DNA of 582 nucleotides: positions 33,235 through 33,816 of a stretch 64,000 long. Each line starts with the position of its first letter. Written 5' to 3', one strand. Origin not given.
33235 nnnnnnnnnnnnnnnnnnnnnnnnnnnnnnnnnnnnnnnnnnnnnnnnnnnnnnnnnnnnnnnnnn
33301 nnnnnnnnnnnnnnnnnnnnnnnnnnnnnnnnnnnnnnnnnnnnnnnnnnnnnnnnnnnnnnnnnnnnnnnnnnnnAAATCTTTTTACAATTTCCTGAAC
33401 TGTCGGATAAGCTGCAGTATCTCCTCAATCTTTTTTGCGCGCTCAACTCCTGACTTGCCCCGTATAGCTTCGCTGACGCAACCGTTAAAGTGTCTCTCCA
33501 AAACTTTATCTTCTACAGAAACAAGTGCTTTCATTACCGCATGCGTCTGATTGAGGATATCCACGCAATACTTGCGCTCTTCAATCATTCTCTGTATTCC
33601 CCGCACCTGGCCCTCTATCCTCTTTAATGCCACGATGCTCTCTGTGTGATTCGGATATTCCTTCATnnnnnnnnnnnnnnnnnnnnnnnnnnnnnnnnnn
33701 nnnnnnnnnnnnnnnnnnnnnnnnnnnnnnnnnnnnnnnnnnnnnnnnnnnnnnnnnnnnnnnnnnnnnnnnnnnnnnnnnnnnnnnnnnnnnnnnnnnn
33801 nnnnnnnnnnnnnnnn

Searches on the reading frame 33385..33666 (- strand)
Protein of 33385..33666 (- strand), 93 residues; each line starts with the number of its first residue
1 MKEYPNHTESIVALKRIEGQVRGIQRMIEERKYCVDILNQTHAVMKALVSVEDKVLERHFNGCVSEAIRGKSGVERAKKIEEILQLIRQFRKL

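Call 9: search_protein_families(library=pfam, proteins=[window:33385-33666:-])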
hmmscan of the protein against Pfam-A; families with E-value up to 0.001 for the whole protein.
window:33385-33666:- (93 aa): 1 family
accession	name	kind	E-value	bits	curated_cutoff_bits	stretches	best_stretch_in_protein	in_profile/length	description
PF02583.22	Trns_repr_metal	-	8.7e-26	90.6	22.8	1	9-88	4-77/78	Metal-sensitive transcriptional repressor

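Call 13: find_encoding_contigs(protein=window:33385-33666:-, flank=4000, max_places=8)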
Protein window:33385-33666:- (93 aa): 1 contig read that carries it; 1 place shown.
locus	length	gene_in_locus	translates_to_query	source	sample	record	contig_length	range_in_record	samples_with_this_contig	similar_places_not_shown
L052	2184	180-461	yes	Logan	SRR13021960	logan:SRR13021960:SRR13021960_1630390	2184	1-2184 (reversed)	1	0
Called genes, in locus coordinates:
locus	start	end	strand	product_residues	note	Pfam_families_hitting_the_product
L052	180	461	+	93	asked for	PF02583:Trns_repr_metal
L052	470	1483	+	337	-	PF13609:Porin_4 (weak)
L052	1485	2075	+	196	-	-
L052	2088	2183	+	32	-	?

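Call 45: search_protein_families(library=ncbifam, proteins=[window:33385-33666:-], max_evalue=0.01)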
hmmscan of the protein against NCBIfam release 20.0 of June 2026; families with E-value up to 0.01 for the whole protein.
window:33385-33666:- (93 aa): 3 families
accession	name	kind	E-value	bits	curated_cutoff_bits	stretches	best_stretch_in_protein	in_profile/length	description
NF052430.1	repress_RicR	exception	1.6e-20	73.5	175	1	13-82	14-82/93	copper-sensing transcriptional repressor RicR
NF008464.0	PRK11352.1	equivalog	1.7e-07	31.6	133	1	11-90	12-89/91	formaldehyde-responsive transcriptional repressor FrmR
NF011613.0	PRK15039.1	equivalog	4.4e-05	24.1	138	1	15-86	16-84/90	Ni(II)/Co(II)-binding transcriptional repressor RcnR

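Call 81: find_encoding_contigs(protein=P0127, flank=5000, max_places=4)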
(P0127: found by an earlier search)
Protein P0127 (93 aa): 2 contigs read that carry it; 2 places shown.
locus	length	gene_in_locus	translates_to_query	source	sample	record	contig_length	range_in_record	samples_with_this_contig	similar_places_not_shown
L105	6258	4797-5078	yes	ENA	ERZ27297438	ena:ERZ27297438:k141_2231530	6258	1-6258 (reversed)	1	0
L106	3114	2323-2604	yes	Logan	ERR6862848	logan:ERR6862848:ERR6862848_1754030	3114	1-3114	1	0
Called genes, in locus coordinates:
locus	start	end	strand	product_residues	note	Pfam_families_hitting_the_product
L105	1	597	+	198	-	?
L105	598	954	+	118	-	PF01925:TauE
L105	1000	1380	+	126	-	PF02566:OsmC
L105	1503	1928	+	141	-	PF00210:Ferritin, PF02915:Rubrerythrin (faint)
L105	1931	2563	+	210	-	PF02525:Flavodoxin_2, PF03358:FMN_red (weak)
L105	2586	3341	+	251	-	PF03116:NQR2_RnfD_RnfE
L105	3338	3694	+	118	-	-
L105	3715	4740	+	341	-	PF00224:PK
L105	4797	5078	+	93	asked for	PF02583:Trns_repr_metal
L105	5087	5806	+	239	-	-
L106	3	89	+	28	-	?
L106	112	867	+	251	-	PF03116:NQR2_RnfD_RnfE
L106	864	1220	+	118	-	-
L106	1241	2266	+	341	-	PF00224:PK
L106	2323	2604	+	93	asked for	PF02583:Trns_repr_metal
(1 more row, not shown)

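Call 86: find_encoding_contigs(protein=P0133, flank=3000, max_places=3)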
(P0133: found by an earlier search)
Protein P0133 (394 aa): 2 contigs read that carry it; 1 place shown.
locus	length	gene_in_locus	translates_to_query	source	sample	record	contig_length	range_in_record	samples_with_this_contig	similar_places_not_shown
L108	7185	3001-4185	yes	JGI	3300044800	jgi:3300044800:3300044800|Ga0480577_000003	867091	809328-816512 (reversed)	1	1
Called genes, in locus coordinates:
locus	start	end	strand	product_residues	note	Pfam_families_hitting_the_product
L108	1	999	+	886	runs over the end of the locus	PF00550:PP-binding (faint), PF00501:AMP-binding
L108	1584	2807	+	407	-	PF00753:Lactamase_B, PF00581:Rhodanese, PF11127:YgaP-like_TM (weak)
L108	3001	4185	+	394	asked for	PF07690:MFS_1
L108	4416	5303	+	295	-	PF04055:Radical_SAM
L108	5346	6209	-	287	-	PF00491:Arginase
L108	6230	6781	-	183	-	PF01862:PvlArgDC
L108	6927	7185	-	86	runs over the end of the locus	-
